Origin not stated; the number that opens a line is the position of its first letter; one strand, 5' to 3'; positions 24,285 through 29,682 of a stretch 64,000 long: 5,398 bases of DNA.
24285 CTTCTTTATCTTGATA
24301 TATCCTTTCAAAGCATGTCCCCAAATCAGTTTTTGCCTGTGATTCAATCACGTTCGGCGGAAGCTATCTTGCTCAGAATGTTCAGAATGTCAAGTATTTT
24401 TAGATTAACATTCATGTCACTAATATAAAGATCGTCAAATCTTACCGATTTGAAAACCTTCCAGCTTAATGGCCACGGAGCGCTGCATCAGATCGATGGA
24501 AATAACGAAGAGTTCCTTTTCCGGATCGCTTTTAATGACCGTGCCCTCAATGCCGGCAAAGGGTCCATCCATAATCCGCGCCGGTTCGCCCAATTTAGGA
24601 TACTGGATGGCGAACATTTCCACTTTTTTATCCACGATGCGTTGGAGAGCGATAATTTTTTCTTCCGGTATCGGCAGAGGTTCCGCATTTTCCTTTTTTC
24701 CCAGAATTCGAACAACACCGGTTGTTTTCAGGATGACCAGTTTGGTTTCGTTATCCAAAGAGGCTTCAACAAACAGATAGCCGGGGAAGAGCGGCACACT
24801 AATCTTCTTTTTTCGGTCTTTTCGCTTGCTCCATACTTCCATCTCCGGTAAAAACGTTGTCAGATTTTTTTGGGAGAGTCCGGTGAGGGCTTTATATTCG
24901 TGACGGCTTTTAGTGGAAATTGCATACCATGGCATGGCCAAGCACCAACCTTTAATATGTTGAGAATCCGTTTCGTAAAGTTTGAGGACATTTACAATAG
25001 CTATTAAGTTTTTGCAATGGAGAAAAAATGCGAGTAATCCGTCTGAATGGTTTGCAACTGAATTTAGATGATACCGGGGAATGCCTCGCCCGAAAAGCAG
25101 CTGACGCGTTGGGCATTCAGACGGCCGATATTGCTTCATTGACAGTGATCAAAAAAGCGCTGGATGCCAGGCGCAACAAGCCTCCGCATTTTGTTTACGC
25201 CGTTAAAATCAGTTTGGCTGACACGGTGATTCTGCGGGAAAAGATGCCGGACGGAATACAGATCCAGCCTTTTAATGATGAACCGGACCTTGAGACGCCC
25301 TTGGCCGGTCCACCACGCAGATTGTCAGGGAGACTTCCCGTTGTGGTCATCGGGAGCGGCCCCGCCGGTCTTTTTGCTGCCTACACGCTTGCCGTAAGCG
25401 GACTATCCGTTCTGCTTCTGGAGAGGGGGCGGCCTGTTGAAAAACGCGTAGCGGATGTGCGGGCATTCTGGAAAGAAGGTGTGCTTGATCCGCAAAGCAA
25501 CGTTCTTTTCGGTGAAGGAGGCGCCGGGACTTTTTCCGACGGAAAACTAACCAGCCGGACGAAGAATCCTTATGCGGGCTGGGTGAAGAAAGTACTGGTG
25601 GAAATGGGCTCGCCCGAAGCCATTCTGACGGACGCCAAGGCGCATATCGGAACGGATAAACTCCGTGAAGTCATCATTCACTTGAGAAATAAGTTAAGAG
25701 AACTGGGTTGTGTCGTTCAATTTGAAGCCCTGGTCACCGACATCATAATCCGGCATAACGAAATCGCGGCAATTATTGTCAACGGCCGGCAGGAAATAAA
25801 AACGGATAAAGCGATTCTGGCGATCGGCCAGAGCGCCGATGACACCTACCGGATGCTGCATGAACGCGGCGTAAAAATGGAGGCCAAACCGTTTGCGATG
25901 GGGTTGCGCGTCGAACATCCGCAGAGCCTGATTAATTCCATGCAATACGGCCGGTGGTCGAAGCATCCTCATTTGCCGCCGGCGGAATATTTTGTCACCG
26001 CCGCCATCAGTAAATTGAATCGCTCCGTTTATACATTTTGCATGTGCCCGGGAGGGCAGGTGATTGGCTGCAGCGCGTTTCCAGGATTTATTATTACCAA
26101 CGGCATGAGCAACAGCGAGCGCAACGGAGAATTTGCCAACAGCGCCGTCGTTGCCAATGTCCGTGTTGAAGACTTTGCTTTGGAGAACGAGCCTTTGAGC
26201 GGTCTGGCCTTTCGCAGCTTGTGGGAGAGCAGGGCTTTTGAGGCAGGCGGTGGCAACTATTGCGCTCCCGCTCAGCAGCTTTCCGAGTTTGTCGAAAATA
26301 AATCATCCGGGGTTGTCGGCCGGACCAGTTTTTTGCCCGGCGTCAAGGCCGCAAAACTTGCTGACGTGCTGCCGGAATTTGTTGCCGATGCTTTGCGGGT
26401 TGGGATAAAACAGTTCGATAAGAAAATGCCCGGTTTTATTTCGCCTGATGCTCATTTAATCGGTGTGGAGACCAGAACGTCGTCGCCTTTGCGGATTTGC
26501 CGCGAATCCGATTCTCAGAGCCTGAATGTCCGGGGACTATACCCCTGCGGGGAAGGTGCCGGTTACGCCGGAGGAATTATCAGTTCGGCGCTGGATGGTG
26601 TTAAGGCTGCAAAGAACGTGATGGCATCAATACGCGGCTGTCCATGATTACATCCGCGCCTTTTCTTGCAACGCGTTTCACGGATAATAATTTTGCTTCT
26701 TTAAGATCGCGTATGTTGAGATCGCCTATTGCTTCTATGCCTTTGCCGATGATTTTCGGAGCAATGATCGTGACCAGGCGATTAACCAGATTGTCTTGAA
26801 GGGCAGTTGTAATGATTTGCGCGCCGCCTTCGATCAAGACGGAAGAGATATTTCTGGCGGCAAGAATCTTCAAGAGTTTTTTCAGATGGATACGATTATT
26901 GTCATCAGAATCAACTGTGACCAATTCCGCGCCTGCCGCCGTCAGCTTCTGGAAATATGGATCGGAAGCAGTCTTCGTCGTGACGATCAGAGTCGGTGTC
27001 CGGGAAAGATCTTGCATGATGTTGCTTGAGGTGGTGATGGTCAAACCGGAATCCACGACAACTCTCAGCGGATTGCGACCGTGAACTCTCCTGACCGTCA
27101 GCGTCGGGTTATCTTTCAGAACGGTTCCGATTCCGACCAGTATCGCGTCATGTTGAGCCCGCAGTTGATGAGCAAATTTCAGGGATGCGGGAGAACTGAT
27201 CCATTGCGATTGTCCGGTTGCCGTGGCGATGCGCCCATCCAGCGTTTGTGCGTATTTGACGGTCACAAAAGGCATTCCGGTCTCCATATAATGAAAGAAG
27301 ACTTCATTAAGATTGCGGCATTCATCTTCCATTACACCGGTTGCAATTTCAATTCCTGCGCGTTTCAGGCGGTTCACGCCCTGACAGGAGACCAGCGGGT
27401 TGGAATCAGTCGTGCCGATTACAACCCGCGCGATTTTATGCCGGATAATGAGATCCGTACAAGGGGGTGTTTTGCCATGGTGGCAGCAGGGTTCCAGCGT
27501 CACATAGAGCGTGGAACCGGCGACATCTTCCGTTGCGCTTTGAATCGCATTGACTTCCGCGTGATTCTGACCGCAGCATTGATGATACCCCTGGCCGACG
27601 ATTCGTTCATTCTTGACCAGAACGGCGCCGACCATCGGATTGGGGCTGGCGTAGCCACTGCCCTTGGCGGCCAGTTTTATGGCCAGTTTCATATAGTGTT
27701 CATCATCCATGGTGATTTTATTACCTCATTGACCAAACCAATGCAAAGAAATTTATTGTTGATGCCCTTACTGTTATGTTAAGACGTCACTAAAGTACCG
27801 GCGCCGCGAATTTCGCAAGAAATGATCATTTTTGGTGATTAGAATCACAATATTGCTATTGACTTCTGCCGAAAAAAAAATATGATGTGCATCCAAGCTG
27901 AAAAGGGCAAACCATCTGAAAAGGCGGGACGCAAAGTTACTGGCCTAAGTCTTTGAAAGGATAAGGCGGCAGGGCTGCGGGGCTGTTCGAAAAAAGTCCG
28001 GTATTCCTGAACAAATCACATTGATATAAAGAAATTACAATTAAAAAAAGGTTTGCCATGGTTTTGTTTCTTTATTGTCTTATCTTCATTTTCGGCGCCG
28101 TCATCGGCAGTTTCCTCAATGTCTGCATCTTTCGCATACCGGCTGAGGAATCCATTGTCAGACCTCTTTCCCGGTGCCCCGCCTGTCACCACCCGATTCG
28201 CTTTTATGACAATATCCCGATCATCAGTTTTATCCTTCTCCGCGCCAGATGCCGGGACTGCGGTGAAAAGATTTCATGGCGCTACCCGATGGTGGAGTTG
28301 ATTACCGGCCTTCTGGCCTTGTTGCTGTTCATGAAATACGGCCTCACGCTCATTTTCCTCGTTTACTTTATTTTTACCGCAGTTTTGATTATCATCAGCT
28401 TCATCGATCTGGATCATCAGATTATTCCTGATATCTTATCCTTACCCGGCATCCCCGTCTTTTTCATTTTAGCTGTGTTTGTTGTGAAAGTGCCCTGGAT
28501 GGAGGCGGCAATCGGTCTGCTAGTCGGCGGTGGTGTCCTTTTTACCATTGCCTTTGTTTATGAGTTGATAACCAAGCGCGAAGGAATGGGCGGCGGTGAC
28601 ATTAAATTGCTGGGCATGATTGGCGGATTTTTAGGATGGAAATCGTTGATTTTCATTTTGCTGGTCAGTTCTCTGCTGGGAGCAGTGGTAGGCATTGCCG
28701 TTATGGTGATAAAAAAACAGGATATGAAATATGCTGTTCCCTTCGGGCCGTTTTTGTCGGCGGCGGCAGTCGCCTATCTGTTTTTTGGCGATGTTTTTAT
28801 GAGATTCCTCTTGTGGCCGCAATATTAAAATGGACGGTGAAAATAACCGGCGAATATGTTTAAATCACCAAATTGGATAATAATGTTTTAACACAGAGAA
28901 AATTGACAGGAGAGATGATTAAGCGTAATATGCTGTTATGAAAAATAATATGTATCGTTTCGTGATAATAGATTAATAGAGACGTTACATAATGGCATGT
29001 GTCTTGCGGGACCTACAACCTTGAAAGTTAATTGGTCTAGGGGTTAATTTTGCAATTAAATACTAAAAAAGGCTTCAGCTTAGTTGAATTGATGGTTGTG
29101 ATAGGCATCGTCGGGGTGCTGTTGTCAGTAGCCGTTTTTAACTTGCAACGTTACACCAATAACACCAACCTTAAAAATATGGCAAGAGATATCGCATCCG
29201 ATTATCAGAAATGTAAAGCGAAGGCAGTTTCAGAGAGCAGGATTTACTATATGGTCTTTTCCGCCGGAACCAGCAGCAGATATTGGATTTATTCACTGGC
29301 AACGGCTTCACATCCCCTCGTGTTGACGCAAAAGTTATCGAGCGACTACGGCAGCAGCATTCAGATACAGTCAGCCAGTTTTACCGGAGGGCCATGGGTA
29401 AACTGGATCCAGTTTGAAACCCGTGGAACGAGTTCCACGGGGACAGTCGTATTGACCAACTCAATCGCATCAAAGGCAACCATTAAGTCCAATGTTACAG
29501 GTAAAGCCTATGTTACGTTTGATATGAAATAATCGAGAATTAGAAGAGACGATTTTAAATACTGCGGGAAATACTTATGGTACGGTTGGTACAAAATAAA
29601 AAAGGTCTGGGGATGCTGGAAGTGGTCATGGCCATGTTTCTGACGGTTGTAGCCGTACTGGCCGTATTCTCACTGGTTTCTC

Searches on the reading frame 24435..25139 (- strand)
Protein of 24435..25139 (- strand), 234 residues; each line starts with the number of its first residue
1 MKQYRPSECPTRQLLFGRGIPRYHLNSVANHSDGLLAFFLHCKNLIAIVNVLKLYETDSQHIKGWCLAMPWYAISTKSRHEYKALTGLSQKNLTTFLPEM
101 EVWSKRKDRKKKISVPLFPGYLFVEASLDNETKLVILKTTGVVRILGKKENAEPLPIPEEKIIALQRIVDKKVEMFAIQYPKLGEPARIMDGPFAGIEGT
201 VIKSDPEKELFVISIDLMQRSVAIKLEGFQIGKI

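Call 5: search_protein_families(library=pfam, proteins=[window:24435-25139:-])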
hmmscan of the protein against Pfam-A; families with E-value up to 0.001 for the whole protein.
window:24435-25139:- (234 aa): 1 family
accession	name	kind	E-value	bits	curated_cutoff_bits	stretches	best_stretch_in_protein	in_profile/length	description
PF02357.24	NusG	-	3.3e-23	82.5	22.2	1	70-164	2-91/93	Transcription termination factor nusG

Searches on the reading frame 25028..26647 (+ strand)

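Call 5: search_protein_families(library=pfam, proteins=[window:25028-26647:+])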
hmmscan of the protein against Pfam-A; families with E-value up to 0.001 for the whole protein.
window:25028-26647:+ (539 aa): 11 families
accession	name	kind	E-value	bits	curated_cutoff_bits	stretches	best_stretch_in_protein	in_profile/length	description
PF21688.3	FAD-depend_C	-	4.2e-70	236.4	27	1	288-484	1-197/197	FAD-dependent protein, C-terminal domain-like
PF03486.20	HI0933_like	-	9.8e-11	42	50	1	105-141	3-39/244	HI0933-like protein Rossmann domain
PF00890.30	FAD_binding_2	-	8.1e-10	38.9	20.4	1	105-137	2-34/414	FAD binding domain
PF07992.20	Pyr_redox_2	-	1.4e-09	38.2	26.1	1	105-135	3-33/291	Pyridine nucleotide-disulphide oxidoreductase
PF01266.30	DAO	-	1.7e-08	34.8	27.9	1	105-136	2-34/353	FAD dependent oxidoreductase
PF01134.28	GIDA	-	2.1e-06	27.5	22.1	0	105-131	2-28/391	Glucose inhibited division protein A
PF13450.12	NAD_binding_8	-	1.1e-05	26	21.9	1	107-134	1-28/68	NAD(P)-binding Rossmann-like domain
PF01494.25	FAD_binding_3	-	2.6e-05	24.1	22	1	103-135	2-34/349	FAD binding domain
PF12831.13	FAD_oxidored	-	0.00017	21.5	27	1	105-134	2-31/416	FAD dependent oxidoreductase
PF13738.12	Pyr_redox_3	-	0.00017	21.4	30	0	106-138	1-34/305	Pyridine nucleotide-disulphide oxidoreductase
PF01946.23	Thi4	-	0.00055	19.7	26.2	0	105-133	20-49/235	Thi4 family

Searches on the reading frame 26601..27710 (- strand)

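Call 5: search_protein_families(library=pfam, proteins=[window:26601-27710:-])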
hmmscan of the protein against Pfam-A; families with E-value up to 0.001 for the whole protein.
window:26601-27710:- (369 aa): 4 families
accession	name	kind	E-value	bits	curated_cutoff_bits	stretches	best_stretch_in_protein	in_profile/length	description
PF01872.23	RibD_C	-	2.8e-52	177.9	24.1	1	147-345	1-189/197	RibD C-terminal domain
PF00383.29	dCMP_cyt_deam_1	-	8e-22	77.5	25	1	2-100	3-102/102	Cytidine and deoxycytidylate deaminase zinc-binding region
PF14437.12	MafB19-deam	-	2.4e-13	50.6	27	1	1-140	1-139/142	MafB19-like deaminase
PF18785.7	Inv-AAD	-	1.5e-05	25.3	26.5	1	29-124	2-116/129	Invertebrate-AID/APOBEC-deaminase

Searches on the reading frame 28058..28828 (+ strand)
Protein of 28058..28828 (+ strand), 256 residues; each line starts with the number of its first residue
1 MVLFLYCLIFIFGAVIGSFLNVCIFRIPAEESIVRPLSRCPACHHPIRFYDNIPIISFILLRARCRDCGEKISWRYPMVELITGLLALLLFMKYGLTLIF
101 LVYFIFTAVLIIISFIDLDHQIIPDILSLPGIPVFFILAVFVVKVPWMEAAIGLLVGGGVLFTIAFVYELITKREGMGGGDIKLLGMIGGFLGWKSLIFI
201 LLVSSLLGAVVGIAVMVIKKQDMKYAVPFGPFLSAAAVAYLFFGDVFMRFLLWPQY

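Call 5: search_protein_families(library=pfam, proteins=[window:28058-28828:+])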
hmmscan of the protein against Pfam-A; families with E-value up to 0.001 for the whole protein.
window:28058-28828:+ (256 aa): 2 families
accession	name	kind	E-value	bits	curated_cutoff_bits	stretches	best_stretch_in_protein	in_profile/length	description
PF06750.18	A24_N_bact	-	4.6e-37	126.4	23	1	11-94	1-84/84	Bacterial Peptidase A24 N-terminal domain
PF01478.23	Peptidase_A24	-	1.9e-23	83.3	26.5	1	104-213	1-104/104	Type IV leader peptidase family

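Call 8: find_related_loci(query=window:28058-28828:+, collection=genome_contigs, flank=4000)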
Query window:28058-28828:+ (256 aa) in genome_contigs; peptide patterns used: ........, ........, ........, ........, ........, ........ (x = any residue, [..] = any of these).
600 stretches matched a pattern (row limit reached: there are more); 528 encode a relative of the query (tblastn E <= 1e-3); the best 80 are kept; 80 distinct loci.
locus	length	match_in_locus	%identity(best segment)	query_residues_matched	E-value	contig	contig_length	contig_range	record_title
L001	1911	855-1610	86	1-252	9e-147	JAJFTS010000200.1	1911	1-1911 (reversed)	MAG: Deltaproteobacteria bacterium isolate bin.256 k141_2198558, whole genome shotgun sequence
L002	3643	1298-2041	81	5-252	1e-138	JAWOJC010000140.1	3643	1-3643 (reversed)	MAG: Smithellaceae bacterium isolate CWP6-1.bin.28 k191_2349782, whole genome shotgun sequence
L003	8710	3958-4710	77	2-252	9e-132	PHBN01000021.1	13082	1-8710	MAG: Deltaproteobacteria bacterium HGW-Deltaproteobacteria-1 yuki_s1_sub10_scaffold_251, whole genome shotgun sequence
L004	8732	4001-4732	84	10-253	4e-131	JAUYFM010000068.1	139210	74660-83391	MAG: Smithellaceae bacterium isolate C21_metabat.bin.13 C21_k141_109888, whole genome shotgun sequence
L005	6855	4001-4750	80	2-251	3e-130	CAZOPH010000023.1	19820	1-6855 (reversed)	MAG TPA_asm: uncultured Smithella sp. isolate SRP263991_co5_124 genome assembly, contig: NODE_5387_length_19820_cov_18.0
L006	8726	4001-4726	81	10-251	4e-130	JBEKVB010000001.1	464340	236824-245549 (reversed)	MAG: Smithellaceae bacterium isolate SPRUCE 595 SPRUCE_595_1, whole genome shotgun sequence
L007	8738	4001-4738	78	7-252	3e-130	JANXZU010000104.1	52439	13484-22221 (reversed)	MAG: Syntrophaceae bacterium isolate GL140_4_metabat_43 GL140_4_k141_1349293, whole genome shotgun sequence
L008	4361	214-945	82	10-253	2e-131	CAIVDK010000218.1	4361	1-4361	MAG: uncultured delta proteobacterium isolate Loclat_bin-13126 genome assembly, contig: bin-13126:218/473, whole genome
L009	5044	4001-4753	80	2-252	2e-129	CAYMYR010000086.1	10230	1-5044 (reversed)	MAG TPA_asm: uncultured Smithella sp. isolate binchicken_co269_98 genome assembly, contig: NODE_6629_length_10230_cov_13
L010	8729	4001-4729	79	10-252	1e-129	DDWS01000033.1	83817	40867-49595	MAG TPA_asm: Syntrophaceae bacterium UBA2280 UBA2280_contig_5631, whole genome shotgun sequence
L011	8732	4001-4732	82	10-253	2e-129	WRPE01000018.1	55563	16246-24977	MAG: Syntrophaceae bacterium isolate X3_MaxBin.011 scaffold_409, whole genome shotgun sequence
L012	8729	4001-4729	79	10-252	8e-129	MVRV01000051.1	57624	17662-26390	MAG: Smithella sp. PtaU1.Bin162 A4E71_contig000051, whole genome shotgun sequence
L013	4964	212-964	79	2-252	2e-128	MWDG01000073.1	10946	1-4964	MAG: Deltaproteobacteria bacterium ADurb.Bin151 BWX99_contig000073, whole genome shotgun sequence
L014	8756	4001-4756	76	1-252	6e-128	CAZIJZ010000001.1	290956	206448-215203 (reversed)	MAG TPA_asm: uncultured Smithella sp. isolate SRP294416_co1_273 genome assembly, contig: NODE_6_length_290956_cov_62.431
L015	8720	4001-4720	78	10-249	8e-128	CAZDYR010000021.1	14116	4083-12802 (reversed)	MAG TPA_asm: uncultured Smithella sp. isolate binchicken_co269_128 genome assembly, contig: NODE_4129_length_14116_cov_5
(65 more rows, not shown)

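Call 51: find_encoding_contigs(protein=window:28058-28828:+, flank=1500, max_places=8)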
Protein window:28058-28828:+ (256 aa): 7 contigs read that carry it; 4 places shown.
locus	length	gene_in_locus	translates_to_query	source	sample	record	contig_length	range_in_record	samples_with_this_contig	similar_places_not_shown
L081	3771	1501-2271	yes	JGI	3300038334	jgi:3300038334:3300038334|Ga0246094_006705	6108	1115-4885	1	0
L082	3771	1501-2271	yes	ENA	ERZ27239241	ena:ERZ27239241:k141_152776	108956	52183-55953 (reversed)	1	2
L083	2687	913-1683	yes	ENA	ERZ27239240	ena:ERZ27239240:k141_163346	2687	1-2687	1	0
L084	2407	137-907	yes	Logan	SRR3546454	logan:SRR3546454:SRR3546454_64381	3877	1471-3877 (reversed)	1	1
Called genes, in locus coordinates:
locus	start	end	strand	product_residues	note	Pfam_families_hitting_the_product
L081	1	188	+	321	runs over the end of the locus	PF21688:FAD-depend_C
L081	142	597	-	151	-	PF01872:RibD_C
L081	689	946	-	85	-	-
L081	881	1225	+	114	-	-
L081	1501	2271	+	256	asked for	PF06750:A24_N_bact, PF01478:Peptidase_A24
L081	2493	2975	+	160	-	PF07963:N_methyl (weak)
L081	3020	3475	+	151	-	-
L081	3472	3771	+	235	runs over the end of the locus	PF07963:N_methyl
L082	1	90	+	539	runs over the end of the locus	PF28550:DUF8436, PF00890:FAD_binding_2 (weak), PF01134:GIDA (faint), PF01266:DAO (weak), PF03486:HI0933_like (weak), PF07992:Pyr_redox_2 (faint), PF13450:NAD_binding_8 (weak), PF21688:FAD-depend_C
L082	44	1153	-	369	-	PF00383:dCMP_cyt_deam_1, PF14437:MafB19-deam, PF01872:RibD_C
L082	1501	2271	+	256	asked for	PF06750:A24_N_bact, PF01478:Peptidase_A24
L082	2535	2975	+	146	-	-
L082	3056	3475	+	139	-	-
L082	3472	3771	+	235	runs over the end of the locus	PF07963:N_methyl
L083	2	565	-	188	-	?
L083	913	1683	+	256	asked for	PF06750:A24_N_bact, PF01478:Peptidase_A24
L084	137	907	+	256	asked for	PF06750:A24_N_bact, PF01478:Peptidase_A24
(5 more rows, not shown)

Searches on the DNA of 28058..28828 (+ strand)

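Call 33: search_rna_families(sources=[L001, L052, L002, L004, L006, L012, L014, L021, L026, L029, L031, L035, L039, L043, L044, L062, L065, L074], threshold=gathering)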
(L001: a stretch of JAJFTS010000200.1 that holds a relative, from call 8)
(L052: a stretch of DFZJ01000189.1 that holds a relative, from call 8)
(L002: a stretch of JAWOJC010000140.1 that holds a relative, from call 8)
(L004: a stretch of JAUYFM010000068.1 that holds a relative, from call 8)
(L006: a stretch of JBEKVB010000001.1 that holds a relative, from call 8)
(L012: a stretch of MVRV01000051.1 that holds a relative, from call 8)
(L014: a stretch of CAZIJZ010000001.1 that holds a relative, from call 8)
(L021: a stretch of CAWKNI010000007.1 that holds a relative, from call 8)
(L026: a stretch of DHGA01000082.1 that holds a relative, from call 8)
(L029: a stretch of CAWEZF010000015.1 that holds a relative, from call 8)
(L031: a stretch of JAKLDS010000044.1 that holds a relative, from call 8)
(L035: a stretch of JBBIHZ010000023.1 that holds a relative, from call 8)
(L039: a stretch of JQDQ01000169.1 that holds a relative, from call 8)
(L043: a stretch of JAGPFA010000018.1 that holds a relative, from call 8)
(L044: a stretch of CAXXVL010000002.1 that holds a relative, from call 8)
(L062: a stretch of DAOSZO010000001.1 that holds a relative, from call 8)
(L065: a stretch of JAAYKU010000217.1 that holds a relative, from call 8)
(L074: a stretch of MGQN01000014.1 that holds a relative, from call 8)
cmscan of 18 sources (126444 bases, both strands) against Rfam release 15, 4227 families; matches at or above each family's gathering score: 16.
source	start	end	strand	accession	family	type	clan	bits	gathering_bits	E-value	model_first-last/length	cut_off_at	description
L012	3803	3896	+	RF01051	c-di-GMP-I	Cis-reg; riboswitch;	CL00126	79.8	35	9.2e-14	1-87/87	no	c-di-GMP-I riboswitch aptamer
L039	3835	3925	+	RF01051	c-di-GMP-I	Cis-reg; riboswitch;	CL00126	77.5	35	3.4e-13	1-87/87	no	c-di-GMP-I riboswitch aptamer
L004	3818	3904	+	RF01051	c-di-GMP-I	Cis-reg; riboswitch;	CL00126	76.6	35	5.4e-13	1-87/87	no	c-di-GMP-I riboswitch aptamer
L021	3838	3926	+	RF01051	c-di-GMP-I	Cis-reg; riboswitch;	CL00126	76.2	35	6.8e-13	1-87/87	no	c-di-GMP-I riboswitch aptamer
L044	3831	3917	+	RF01051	c-di-GMP-I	Cis-reg; riboswitch;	CL00126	75.5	35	1e-12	1-87/87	no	c-di-GMP-I riboswitch aptamer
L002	1131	1217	+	RF01051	c-di-GMP-I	Cis-reg; riboswitch;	CL00126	74.6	35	1.7e-12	1-87/87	no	c-di-GMP-I riboswitch aptamer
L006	3806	3900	+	RF01051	c-di-GMP-I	Cis-reg; riboswitch;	CL00126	73.9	35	2.4e-12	1-87/87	no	c-di-GMP-I riboswitch aptamer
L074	3820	3911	+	RF01051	c-di-GMP-I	Cis-reg; riboswitch;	CL00126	73.5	35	3.1e-12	1-87/87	no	c-di-GMP-I riboswitch aptamer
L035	3823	3914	+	RF01051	c-di-GMP-I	Cis-reg; riboswitch;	CL00126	72.3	35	6.1e-12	1-87/87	no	c-di-GMP-I riboswitch aptamer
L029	1435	1528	+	RF01051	c-di-GMP-I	Cis-reg; riboswitch;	CL00126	71.6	35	9e-12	1-87/87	no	c-di-GMP-I riboswitch aptamer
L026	1624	1717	+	RF01051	c-di-GMP-I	Cis-reg; riboswitch;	CL00126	68.6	35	5e-11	1-87/87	no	c-di-GMP-I riboswitch aptamer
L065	3828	3908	+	RF03167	c-di-GMP-I-GGC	Cis-reg; riboswitch;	CL00126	64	59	1.7e-12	1-80/80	no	c-di-GMP-I-GGC riboswitch aptamer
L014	3847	3937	+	RF01051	c-di-GMP-I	Cis-reg; riboswitch;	CL00126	63.7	35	7.6e-10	1-87/87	no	c-di-GMP-I riboswitch aptamer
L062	3812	3903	+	RF01051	c-di-GMP-I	Cis-reg; riboswitch;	CL00126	63.5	35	8.6e-10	1-87/87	no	c-di-GMP-I riboswitch aptamer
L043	3825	3904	+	RF03167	c-di-GMP-I-GGC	Cis-reg; riboswitch;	CL00126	62.7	59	4e-12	1-80/80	no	c-di-GMP-I-GGC riboswitch aptamer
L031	3789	3879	+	RF01051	c-di-GMP-I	Cis-reg; riboswitch;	CL00126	57.6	35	2.3e-08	1-87/87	no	c-di-GMP-I riboswitch aptamer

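Call 59: search_rna_families(sources=[L070, L059, L060, L067, L071, L077, L068, L076, L047, L034, L056, L033, L038, L016, L020, L025, L032], threshold=gathering)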
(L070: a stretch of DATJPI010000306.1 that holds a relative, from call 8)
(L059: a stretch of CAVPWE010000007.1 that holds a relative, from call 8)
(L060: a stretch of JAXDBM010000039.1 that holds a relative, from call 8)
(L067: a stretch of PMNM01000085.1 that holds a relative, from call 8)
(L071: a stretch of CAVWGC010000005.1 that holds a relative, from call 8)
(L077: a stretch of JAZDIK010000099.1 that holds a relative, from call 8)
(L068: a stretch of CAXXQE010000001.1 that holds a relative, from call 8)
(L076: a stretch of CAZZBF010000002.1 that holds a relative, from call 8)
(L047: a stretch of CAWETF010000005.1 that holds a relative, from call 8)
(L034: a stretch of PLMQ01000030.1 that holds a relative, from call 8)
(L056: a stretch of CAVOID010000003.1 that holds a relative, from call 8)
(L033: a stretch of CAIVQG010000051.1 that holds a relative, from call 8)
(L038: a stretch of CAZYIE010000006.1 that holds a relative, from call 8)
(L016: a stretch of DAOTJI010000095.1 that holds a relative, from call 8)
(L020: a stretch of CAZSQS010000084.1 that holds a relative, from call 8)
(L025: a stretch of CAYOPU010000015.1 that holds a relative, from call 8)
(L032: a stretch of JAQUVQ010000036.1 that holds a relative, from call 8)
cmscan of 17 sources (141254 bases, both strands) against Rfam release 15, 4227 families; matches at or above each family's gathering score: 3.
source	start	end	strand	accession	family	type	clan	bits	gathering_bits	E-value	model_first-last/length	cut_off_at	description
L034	3838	3929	+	RF01051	c-di-GMP-I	Cis-reg; riboswitch;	CL00126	75.3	35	1.2e-12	1-87/87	no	c-di-GMP-I riboswitch aptamer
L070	1650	1737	+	RF01051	c-di-GMP-I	Cis-reg; riboswitch;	CL00126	72.3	35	6.7e-12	1-87/87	no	c-di-GMP-I riboswitch aptamer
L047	3835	3926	+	RF01051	c-di-GMP-I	Cis-reg; riboswitch;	CL00126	70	35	2.5e-11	1-87/87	no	c-di-GMP-I riboswitch aptamer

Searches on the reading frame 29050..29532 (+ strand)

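Call 5: search_protein_families(library=pfam, proteins=[window:29050-29532:+])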
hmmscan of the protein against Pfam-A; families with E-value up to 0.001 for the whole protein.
window:29050-29532:+ (160 aa): 1 family
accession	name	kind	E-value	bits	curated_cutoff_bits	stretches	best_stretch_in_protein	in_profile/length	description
PF07963.17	N_methyl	-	2.4e-07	30.5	21.2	1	4-28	2-26/27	Prokaryotic N-terminal methylation motif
